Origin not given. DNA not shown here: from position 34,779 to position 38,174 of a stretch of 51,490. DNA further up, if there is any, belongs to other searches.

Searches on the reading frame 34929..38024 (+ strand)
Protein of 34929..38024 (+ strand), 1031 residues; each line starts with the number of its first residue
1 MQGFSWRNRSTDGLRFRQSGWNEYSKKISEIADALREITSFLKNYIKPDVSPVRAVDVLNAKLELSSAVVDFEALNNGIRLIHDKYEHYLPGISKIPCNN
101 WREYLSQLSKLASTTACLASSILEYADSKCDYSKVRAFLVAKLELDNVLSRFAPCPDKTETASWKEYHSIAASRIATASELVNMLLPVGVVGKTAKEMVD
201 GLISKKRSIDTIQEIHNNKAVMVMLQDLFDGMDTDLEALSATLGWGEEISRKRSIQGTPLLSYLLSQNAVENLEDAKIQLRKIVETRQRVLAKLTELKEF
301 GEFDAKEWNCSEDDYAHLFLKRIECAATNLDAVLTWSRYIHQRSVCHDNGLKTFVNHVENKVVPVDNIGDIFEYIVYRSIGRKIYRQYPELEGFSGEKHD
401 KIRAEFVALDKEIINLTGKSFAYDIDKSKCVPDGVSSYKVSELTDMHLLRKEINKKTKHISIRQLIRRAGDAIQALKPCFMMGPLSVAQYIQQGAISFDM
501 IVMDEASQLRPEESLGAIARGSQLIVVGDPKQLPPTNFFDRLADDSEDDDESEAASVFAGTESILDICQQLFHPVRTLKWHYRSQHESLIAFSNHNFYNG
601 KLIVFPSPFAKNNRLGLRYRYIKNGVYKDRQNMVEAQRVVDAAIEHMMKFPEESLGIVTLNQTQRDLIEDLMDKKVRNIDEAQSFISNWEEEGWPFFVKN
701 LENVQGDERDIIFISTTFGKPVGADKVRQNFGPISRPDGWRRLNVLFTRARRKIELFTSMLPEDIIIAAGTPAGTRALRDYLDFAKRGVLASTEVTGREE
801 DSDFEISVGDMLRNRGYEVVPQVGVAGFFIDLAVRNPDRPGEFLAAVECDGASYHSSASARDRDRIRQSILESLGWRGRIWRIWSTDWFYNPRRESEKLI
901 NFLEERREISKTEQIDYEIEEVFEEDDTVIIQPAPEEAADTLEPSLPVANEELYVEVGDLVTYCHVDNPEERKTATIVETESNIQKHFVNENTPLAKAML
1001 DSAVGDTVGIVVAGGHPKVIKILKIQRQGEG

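Call 4: search_protein_families(library=padloc, proteins=[window:34929-38024:+], max_evalue=0.1)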
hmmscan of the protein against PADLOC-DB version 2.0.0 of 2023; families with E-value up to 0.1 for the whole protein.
window:34929-38024:+ (1031 aa): 8 families
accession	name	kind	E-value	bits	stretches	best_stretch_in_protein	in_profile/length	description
PDLC05009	PDC-S37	-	2.5e-241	802.5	1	194-987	643-1413/1550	-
PDLC02194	Hhe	-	2.5e-186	619.8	1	301-926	1185-1804/1911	-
PDLC03920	MkoA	-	8.4e-20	68.7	1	489-754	784-1070/1112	-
PDLC03924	MkoC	-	1.1e-13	48.2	1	476-757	637-941/1136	-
PDLC02895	DpdJ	-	3.5e-06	22.1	2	495-539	190-237/2112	DpdJ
PDLC03921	MkoA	-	0.00011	18.1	1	497-536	1296-1335/1607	-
PDLC05065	PDC-S68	-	0.00061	15.7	1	497-535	703-744/1221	-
PDLC01734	typeIV_RecD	-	0.0095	12.2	1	497-535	434-475/763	RecD_0_IVD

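Call 6: search_protein_families(library=ncbifam, proteins=[window:34929-38024:+], max_evalue=0.1)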
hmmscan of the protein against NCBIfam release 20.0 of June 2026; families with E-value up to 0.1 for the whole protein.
window:34929-38024:+ (1031 aa): 11 families
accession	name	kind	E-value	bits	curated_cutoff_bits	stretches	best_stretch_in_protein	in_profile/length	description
NF042953.1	Hhe_antiphage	equivalog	5.3e-259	862.9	2000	1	134-918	915-1697/1797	DUF4011 domain-containing anti-phage protein Hhe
NF058533.1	antiphage_ProA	equivalog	2.6e-223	744.7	1500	1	19-1010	805-1809/1903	anti-phage protein ProA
TIGR00376.1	TIGR00376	hypoth_equivalog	9.8e-16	57.3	348.9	1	467-755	336-606/639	IGHMBP2 family helicase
NF040671.1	PLuB_AAA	exception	5e-15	54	999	2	492-605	957-1076/1256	PLuB system helicase-like protein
NF001263.0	PRK00226.1-4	equivalog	1.9e-08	34.3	145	1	953-1027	86-159/160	transcription elongation factor GreA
TIGR01462.1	greA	subfamily_domain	4.5e-08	33.3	139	1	954-1026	80-151/151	transcription elongation factor GreA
NF001261.0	PRK00226.1-2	equivalog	4.8e-06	26.5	167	1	955-1026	85-155/157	transcription elongation factor GreA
TIGR01447.1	recD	equivalog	0.00015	20.5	310.15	1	495-590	260-362/597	exodeoxyribonuclease V subunit alpha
NF001264.0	PRK00226.1-5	equivalog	0.00026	20.8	180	1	957-1018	88-149/158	transcription elongation factor GreA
TIGR01448.2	helicase_RecD2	equivalog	0.0043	15.2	500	0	492-535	403-449/713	SF1B family DNA helicase RecD2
NF002506.1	PRK01885.1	equivalog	0.006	16.3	188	1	957-1026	86-153/156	transcription elongation factor GreB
